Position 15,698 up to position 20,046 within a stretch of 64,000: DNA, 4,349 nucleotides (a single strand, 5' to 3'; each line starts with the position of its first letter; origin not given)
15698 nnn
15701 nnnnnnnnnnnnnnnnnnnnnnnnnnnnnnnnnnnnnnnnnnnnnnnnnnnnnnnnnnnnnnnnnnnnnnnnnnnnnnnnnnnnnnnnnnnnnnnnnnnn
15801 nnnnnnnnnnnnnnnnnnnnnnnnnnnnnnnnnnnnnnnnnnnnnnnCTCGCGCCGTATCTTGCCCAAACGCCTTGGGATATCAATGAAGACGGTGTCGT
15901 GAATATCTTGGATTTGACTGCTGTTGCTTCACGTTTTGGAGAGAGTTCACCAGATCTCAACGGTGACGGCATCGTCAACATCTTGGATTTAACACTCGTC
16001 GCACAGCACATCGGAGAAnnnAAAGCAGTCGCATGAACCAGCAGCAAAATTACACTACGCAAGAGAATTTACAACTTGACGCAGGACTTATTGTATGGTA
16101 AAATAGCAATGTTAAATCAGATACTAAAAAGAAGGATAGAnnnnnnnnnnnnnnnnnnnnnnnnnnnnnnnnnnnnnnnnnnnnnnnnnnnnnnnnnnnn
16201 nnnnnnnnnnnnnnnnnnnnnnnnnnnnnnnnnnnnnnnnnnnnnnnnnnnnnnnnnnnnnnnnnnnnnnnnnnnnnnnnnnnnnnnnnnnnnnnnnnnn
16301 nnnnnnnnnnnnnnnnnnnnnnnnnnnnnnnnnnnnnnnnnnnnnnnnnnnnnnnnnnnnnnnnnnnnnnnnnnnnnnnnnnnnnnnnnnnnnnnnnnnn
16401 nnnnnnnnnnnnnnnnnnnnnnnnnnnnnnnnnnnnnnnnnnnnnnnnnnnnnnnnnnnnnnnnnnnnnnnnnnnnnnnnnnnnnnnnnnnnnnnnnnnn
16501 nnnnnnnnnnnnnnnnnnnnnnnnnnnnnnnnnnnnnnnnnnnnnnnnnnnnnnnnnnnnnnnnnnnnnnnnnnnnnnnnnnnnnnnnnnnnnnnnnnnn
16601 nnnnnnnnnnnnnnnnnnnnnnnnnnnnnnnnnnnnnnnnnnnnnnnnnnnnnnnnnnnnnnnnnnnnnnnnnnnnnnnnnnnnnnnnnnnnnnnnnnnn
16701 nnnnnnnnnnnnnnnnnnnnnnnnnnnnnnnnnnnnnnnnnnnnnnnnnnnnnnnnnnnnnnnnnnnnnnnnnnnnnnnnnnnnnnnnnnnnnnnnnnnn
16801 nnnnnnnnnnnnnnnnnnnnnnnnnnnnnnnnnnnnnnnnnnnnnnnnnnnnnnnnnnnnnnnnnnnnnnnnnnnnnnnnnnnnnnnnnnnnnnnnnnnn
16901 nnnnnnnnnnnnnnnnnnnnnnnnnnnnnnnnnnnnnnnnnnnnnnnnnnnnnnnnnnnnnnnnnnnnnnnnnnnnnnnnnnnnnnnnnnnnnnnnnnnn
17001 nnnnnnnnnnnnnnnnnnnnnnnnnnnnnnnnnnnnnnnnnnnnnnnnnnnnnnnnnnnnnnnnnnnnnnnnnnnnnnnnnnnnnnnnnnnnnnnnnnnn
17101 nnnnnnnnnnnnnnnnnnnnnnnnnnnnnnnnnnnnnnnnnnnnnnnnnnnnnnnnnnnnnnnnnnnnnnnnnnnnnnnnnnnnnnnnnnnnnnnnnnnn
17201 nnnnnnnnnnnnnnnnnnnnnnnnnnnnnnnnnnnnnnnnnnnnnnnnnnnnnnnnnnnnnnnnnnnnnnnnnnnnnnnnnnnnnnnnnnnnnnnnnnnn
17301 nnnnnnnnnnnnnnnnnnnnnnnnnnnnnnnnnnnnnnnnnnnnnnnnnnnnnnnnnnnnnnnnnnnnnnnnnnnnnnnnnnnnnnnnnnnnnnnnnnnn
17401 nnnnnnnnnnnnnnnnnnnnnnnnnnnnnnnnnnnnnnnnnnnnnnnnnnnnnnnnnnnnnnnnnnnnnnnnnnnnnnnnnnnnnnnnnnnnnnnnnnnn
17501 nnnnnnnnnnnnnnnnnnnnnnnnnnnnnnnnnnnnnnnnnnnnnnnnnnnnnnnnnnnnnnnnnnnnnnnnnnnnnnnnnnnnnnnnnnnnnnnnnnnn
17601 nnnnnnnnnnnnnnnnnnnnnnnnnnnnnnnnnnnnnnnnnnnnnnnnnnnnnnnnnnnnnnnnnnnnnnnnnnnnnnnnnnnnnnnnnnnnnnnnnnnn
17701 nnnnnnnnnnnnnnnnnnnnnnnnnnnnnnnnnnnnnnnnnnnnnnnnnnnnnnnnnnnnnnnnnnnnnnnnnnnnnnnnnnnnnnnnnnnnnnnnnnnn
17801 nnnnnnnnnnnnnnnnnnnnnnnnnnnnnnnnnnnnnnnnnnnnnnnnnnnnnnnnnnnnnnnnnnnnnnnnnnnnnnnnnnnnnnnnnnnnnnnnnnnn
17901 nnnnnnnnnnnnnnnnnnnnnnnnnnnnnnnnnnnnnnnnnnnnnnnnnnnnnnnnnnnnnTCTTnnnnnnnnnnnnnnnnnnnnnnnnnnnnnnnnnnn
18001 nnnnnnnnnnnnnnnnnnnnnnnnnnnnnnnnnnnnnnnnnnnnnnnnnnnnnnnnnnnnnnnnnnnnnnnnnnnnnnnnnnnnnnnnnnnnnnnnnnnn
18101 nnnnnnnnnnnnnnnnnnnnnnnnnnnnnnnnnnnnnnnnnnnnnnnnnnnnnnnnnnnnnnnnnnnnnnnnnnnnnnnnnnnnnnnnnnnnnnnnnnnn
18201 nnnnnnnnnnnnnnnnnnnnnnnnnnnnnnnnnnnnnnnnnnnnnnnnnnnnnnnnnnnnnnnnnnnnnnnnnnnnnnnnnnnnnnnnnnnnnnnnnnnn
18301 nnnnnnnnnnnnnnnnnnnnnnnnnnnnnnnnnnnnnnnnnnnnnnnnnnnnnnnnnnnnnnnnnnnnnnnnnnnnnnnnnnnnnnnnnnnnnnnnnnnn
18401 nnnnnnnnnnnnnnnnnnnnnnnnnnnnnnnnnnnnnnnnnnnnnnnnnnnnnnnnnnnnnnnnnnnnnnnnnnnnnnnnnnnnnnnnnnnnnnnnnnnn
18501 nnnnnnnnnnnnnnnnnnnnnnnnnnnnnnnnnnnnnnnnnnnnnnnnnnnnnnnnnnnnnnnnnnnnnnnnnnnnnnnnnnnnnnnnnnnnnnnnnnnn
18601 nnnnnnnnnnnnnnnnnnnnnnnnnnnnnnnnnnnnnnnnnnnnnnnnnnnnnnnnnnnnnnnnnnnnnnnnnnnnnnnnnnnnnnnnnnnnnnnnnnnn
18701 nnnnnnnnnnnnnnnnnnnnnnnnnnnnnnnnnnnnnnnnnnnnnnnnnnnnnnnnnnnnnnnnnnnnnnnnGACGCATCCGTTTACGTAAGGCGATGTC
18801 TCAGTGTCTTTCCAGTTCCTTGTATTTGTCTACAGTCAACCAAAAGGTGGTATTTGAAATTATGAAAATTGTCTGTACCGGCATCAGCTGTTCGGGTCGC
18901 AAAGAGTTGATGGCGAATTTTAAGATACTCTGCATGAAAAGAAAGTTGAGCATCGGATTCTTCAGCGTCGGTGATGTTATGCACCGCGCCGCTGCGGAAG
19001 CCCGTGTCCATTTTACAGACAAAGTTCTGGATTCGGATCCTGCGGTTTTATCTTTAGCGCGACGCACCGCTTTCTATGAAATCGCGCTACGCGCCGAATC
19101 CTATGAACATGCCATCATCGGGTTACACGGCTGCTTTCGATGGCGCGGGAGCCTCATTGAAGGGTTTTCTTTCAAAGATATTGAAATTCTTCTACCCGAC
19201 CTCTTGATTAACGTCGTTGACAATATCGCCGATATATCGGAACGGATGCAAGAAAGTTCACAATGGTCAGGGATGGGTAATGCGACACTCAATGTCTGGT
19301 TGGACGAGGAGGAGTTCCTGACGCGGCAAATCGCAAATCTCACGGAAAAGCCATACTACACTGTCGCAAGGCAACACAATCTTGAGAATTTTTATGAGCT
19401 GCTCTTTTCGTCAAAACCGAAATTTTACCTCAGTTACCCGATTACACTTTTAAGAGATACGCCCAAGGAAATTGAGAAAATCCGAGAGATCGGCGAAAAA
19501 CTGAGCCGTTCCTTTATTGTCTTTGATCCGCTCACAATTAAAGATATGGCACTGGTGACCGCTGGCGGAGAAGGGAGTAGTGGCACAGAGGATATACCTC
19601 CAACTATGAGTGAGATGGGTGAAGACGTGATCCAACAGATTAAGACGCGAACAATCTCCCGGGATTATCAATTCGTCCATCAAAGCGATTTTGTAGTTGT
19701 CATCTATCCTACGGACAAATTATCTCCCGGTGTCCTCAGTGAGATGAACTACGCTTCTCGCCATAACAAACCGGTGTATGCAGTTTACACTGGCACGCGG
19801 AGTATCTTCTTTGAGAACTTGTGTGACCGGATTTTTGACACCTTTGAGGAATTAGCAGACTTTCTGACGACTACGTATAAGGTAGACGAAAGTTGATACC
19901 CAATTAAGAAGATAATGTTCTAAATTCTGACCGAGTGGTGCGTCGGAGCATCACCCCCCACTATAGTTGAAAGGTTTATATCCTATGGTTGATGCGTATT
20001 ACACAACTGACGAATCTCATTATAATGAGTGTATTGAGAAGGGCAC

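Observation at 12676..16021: Secreted WD40 propellers carrying type-I dockerin modules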

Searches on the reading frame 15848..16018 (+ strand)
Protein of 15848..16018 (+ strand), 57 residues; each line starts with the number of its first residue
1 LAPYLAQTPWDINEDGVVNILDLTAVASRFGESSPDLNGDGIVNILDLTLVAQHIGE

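Call 5: search_protein_families(library=pfam, proteins=[window:15848-16018:+], max_evalue=10)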
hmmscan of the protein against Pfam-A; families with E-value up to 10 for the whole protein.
seq(57 aa): 4 families
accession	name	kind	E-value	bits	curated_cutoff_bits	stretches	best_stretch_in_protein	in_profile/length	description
PF00404.24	Dockerin_1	-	4.5e-10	40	22.9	1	11-55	3-56/57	Dockerin type I domain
PF00036.39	EF-hand_1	-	0.065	13.3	25.4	1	36-49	10-23/29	EF hand domain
PF13202.12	EF-hand_5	-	0.16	11.9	25.9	1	36-44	9-17/25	EF hand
PF13405.12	EF-hand_6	-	0.19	12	25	0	36-52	10-26/30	EF-hand domain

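Call 6: search_protein_families(library=ncbifam, proteins=[window:15848-16018:+], max_evalue=10)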
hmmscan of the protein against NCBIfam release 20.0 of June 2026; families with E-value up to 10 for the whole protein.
seq(57 aa): 1 family
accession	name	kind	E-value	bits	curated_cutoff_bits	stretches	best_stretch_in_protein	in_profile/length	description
NF041540.1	dockerin_GC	domain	0.0054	17.1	29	1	11-49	4-57/67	GC-type dockerin domain-anchored protein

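Call 15: find_homologous_proteins(query=window:15848-16018:+, max_evalue=0.001)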
Query seq(57 aa) (57 aa): 24 proteins with E <= 0.001 among 28 candidates.
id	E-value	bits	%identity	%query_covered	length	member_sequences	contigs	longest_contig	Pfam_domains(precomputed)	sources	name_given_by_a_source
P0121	1.7e-23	99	86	100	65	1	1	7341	PF00404.25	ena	-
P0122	3.5e-23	98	81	100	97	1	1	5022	PF00404.25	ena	-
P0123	8.3e-19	84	75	100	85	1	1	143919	PF00404.25,PF00400.39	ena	-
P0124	2.8e-18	82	91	77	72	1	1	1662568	PF00404.25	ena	-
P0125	3.3e-18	82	74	100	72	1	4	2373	PF00404.25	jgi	jgi:WD40 repeat protein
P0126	1.7e-16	77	78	89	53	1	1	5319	PF00404.25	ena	-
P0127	4.5e-15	72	64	98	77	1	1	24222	PF00404.25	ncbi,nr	ncbi:hypothetical protein C6495_09265 [Candidatus Poribacteria bacterium]|nr:MAG: hypothetical prote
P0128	7.2e-15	72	69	86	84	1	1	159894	PF00404.25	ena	-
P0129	1.2e-12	65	59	82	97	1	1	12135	PF00404.25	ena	-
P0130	1.1e-11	62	65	84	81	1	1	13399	PF00404.25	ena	-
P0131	1.3e-11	62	64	93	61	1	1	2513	PF00404.25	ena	-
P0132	2.0e-11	61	72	81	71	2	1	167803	PF00404.25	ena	-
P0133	1.6e-10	58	70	75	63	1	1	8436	PF00404.25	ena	-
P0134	4.6e-10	57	64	88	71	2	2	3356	PF00404.25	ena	-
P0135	5.7e-10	56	67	75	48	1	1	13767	PF00404.25,PF00036.39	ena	-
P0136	6.7e-10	56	67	86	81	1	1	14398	PF00404.25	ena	-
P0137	1.4e-9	55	67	84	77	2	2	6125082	PF00404.25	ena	-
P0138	1.6e-9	55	63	86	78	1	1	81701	PF00404.25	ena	-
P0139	2.0e-9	55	63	81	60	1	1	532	PF00404.25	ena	-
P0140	1.6e-8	52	65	77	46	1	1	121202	PF00404.25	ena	-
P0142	2.4e-7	48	53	82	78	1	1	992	PF00404.25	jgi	jgi:hypothetical protein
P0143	5.1e-4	38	46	82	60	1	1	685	PF00404.25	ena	-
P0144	6.5e-4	37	42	100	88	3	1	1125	PF00404.25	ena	-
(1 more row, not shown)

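Call 62: find_encoding_contigs(protein=P0124, flank=10000, max_places=2)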
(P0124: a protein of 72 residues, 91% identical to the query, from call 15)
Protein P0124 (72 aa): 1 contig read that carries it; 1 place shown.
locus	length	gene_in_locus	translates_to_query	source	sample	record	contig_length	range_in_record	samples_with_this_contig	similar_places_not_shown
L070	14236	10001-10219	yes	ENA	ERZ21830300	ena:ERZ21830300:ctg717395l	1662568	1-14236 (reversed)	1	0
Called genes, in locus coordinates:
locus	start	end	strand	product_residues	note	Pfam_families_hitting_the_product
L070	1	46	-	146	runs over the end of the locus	PF00572:Ribosomal_L13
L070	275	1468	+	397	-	PF01656:CbiA, PF02374:ArsA_ATPase, PF10609:ParA (weak), PF13614:AAA_31, PF17886:ArsA_HSP20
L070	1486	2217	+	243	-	-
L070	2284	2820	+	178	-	PF00227:Proteasome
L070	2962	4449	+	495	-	PF07724:AAA_2 (weak), PF07728:AAA_5 (faint), PF00004:AAA (weak), PF07724:AAA_2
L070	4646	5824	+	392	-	-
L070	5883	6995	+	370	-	-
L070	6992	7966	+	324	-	PF00400:WD40, PF23381:Beta-prop_IFT122_1st, PF23409:Beta-prop_EML, PF24105:Beta-prop_CAF1B_HIR1, PF24796:WDR55, PF24805:EIF3I, PF24807:WD40_CDC20-Fz, PF24814:WD40_Prp19, +70 more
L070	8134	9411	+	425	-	-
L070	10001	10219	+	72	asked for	PF00404:Dockerin_1 (weak)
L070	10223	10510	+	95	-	-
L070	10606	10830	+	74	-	PF25174:Beta-prop_THOC3 (faint)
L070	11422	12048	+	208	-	PF25173:Beta-prop_WDR3_1st, PF23381:Beta-prop_IFT122_1st, PF23414:Beta-prop_EML_2, PF24805:EIF3I, PF24807:WD40_CDC20-Fz, PF24814:WD40_Prp19, PF25174:Beta-prop_THOC3, PF25175:Beta-prop_WDR5, +8 more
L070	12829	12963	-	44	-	-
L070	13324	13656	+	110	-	-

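Call 63: find_encoding_contigs(protein=P0137, flank=10000, max_places=2)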
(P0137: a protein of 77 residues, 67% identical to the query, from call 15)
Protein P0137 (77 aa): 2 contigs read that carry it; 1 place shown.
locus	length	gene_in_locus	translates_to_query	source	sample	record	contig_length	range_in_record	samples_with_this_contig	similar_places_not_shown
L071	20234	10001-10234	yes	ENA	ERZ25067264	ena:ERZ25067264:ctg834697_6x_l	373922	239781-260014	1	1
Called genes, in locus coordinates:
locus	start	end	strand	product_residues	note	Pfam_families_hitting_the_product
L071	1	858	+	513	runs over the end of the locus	-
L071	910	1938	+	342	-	-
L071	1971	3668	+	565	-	PF13517:FG-GAP_3 (faint)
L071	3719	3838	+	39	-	-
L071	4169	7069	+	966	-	PF04542:Sigma70_r2, PF07638:Sigma70_ECF (weak), PF04545:Sigma70_r4, PF08281:Sigma70_r4_2, PF12799:LRR_4 (weak), PF12799:LRR_4, PF13855:LRR_8 (weak), PF12799:LRR_4, +5 more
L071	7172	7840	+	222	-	-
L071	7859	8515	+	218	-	-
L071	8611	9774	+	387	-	PF00515:TPR_1 (faint), PF07719:TPR_2 (faint), PF13181:TPR_8 (faint), PF13414:TPR_11 (faint), PF13424:TPR_12 (faint), PF13428:TPR_14 (faint), PF13432:TPR_16 (faint), PF13174:TPR_6 (weak), +3 more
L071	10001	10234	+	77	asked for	PF00404:Dockerin_1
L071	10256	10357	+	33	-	-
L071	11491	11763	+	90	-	PF01649:Ribosomal_S20p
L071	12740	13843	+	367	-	PF22458:RsmF-B_ferredox, PF01189:Methyltr_RsmB-F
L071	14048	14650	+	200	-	PF02581:TMP-TENI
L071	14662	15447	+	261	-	PF08543:Phos_pyr_kin, PF00294:PfkB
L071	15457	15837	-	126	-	PF09969:DUF2203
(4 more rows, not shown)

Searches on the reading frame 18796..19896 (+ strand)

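Call 18: search_protein_families(library=pfam, proteins=[window:18796-19896:+], max_evalue=0.0001)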
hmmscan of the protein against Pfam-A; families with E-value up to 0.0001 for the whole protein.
window:18796-19896:+ (366 aa): 2 families
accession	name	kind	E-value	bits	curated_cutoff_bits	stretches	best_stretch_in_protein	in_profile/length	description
PF05014.21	Nuc_deoxyrib_tr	-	2e-05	25.1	28.8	1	278-337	44-103/117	Nucleoside 2-deoxyribosyltransferase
PF13207.12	AAA_17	-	6.2e-05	23.7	27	0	28-154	1-122/136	AAA domain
